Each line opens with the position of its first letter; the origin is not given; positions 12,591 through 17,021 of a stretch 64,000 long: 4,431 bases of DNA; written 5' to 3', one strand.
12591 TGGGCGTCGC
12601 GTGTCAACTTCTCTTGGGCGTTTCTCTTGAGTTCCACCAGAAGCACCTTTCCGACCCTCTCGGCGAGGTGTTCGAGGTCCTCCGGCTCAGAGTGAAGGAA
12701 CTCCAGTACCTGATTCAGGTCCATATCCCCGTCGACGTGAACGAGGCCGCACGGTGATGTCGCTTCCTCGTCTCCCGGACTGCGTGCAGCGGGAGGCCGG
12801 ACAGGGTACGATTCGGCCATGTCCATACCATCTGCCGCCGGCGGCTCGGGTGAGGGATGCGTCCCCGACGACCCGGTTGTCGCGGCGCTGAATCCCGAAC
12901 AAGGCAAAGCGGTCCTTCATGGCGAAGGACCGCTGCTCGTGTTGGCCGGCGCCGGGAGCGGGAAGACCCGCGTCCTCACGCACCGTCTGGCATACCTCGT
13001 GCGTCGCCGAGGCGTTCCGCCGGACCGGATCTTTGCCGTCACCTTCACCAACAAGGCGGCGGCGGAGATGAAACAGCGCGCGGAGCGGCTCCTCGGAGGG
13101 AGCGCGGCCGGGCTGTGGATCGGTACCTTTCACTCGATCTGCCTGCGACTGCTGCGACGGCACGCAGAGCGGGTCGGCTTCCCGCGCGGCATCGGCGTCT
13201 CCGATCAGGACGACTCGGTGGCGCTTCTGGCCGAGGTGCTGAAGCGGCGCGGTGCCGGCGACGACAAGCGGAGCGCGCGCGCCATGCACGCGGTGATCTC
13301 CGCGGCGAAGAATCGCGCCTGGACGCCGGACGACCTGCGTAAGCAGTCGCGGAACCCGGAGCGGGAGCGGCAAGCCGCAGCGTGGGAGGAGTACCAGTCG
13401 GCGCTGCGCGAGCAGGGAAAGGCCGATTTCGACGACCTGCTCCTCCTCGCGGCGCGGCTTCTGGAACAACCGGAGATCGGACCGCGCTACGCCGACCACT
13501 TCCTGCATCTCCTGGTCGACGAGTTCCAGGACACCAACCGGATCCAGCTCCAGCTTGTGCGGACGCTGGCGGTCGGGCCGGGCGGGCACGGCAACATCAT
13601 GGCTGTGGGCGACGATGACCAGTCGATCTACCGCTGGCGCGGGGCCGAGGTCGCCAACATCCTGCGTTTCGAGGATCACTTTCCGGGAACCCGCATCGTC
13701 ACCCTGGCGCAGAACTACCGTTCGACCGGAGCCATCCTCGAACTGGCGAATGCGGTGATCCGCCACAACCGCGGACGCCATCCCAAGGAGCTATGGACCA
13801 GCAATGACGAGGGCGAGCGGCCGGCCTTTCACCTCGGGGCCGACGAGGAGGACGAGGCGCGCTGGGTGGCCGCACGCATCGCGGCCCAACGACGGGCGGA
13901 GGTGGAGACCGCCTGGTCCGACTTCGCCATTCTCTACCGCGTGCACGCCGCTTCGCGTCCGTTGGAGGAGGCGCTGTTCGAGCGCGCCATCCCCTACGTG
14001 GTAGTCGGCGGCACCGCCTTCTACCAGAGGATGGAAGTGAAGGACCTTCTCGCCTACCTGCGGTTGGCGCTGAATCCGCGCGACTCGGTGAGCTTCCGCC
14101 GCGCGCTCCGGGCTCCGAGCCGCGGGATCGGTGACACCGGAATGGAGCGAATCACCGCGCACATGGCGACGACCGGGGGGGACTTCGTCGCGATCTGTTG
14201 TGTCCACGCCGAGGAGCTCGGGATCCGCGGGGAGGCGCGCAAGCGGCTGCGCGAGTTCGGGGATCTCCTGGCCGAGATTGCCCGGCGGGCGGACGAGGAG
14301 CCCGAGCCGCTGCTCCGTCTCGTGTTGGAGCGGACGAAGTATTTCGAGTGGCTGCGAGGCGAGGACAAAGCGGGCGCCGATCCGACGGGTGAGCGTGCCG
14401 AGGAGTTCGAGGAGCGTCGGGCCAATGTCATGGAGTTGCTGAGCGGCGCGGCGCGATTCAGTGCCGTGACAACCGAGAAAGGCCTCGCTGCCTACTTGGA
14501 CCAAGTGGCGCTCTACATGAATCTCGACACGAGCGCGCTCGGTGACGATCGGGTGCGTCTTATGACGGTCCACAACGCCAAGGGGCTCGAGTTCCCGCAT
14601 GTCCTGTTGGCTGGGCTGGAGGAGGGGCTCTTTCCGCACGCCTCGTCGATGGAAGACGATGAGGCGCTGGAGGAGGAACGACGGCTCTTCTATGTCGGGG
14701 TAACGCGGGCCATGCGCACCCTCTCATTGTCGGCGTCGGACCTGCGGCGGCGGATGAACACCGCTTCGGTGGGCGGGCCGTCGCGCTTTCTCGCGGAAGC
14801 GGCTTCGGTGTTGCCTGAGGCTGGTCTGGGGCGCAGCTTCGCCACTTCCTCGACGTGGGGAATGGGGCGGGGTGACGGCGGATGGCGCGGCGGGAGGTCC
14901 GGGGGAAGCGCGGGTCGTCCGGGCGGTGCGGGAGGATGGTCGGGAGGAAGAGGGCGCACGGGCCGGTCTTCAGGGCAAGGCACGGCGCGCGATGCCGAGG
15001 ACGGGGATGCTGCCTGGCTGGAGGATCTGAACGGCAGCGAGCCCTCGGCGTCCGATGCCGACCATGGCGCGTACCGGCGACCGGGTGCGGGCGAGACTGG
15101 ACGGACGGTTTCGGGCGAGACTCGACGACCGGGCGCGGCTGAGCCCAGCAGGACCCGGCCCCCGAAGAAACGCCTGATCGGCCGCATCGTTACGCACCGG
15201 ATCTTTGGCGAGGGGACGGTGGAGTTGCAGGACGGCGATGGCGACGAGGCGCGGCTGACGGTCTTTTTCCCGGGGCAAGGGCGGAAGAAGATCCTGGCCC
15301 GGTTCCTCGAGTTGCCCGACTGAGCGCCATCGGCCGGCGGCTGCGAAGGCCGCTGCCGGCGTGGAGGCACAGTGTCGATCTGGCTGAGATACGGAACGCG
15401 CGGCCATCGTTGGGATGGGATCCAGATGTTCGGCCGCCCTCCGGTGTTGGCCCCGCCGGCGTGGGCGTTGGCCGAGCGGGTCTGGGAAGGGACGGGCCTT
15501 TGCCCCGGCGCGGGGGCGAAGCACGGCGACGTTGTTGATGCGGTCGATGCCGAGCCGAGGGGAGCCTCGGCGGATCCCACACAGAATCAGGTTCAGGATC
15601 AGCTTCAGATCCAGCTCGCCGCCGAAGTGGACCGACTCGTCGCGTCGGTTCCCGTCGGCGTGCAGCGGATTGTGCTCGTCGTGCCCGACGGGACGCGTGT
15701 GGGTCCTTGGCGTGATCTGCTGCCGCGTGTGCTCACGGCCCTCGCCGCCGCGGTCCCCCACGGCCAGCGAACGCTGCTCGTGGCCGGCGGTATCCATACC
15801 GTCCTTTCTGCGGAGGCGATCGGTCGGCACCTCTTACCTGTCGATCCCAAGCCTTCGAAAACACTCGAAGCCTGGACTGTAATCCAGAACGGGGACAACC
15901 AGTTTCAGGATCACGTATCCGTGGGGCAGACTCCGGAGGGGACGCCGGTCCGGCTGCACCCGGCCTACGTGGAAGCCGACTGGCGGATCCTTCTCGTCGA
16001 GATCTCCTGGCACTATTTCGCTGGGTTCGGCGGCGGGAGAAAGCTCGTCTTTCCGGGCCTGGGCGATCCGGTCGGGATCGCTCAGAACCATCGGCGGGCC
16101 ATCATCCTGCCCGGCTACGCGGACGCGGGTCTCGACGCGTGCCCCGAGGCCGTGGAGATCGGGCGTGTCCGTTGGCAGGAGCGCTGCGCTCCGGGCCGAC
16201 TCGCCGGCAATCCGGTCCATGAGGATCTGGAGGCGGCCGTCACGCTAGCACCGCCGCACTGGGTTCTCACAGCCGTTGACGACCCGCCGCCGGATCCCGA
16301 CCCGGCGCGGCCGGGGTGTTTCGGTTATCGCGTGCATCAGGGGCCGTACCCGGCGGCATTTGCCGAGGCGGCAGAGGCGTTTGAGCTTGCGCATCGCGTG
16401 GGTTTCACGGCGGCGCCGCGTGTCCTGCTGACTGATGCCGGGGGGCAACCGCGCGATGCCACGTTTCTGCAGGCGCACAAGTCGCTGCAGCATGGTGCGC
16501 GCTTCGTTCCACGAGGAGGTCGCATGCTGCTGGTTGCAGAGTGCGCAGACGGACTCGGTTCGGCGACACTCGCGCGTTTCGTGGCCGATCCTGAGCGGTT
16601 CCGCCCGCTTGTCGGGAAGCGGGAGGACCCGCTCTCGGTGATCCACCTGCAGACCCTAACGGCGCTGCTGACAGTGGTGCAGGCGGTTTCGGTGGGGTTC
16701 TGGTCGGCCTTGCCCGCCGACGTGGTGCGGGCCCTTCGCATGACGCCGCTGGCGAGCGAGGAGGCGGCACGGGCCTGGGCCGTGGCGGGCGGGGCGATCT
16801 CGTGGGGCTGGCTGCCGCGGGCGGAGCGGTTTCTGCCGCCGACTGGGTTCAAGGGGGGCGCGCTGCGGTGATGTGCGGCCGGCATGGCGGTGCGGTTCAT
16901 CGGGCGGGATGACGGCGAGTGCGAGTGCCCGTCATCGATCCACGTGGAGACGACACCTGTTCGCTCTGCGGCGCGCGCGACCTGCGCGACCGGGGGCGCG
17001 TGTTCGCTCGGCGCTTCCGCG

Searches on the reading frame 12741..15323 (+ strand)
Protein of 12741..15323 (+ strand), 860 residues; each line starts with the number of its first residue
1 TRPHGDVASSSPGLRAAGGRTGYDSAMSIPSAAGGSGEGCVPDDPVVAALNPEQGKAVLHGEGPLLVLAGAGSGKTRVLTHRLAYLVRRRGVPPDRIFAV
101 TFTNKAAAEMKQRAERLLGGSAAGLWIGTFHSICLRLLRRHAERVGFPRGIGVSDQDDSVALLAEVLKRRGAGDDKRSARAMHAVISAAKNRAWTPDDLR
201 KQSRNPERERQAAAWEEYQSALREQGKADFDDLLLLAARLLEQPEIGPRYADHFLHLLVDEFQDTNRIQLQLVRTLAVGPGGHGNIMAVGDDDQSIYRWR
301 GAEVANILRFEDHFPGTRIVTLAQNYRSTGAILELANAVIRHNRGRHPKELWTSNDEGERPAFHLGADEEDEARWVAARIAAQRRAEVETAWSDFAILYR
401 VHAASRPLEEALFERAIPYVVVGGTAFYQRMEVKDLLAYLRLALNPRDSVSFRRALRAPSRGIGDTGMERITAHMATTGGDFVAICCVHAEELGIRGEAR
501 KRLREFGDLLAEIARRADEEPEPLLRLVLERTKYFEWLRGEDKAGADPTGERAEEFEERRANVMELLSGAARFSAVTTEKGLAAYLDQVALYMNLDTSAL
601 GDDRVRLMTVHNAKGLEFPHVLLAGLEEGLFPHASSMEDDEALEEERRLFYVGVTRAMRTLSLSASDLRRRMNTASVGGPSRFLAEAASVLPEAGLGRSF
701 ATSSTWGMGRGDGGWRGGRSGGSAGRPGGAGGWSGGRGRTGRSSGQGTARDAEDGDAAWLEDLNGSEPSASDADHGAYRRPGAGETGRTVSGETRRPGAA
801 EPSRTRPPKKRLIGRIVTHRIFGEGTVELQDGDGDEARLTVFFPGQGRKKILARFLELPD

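Call 10: search_protein_families(library=pfam, max_evalue=0.01, proteins=[window:12741-15323:+])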
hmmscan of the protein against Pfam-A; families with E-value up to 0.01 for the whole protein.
window:12741-15323:+ (860 aa): 7 families
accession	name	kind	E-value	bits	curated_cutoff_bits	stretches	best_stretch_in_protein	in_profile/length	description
PF00580.27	UvrD-helicase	-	2.4e-84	283.7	23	1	50-315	1-271/271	UvrD/REP helicase N-terminal domain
PF13361.12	UvrD_C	-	4.7e-68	230.6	25.6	1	321-666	2-348/350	UvrD-like helicase C-terminal domain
PF13245.12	AAA_19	-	2.7e-20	73.4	25.1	1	60-298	9-132/134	AAA domain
PF13538.12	UvrD_C_2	-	2.2e-09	37.4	27.4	1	605-662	2-50/52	UvrD-like helicase C-terminal domain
PF21196.3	PcrA_UvrD_tudor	-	6.4e-08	32.8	23.9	1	813-855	1-43/48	PcrA/UvrD tudor domain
PF13604.12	AAA_30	-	0.0014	18.8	27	0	50-113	2-65/191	AAA domain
PF01443.25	Viral_helicase1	-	0.0032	17.8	21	0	599-661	171-224/228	Viral superfamily 1 RNA helicase core domain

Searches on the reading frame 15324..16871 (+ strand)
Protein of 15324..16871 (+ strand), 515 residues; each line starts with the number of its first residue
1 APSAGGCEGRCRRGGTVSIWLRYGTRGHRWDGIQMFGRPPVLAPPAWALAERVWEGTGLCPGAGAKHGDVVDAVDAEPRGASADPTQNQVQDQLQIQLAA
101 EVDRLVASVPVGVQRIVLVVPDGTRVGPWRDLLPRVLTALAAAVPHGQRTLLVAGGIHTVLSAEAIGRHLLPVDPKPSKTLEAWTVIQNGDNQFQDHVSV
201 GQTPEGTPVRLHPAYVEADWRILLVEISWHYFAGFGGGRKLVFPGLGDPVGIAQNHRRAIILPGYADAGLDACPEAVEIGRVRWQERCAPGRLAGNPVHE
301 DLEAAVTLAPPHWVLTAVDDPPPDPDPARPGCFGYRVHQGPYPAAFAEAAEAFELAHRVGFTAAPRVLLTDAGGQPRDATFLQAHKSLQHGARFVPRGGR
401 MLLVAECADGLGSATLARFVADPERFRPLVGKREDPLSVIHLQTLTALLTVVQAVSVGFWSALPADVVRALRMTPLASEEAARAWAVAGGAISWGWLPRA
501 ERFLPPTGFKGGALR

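Call 71: search_protein_families(library=pfam, max_evalue=0.001, proteins=[window:15324-16871:+])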
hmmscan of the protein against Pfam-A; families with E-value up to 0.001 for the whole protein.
window:15324-16871:+ (515 aa): 2 families
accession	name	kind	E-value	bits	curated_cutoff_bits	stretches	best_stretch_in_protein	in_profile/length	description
PF09861.14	Lar_N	-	2.5e-25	89.3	23.3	1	113-260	54-196/204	Lactate racemase N-terminal domain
PF21113.2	LarA_C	-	0.00011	22.6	25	1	367-426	8-67/152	Lactate racemase C-terminal domain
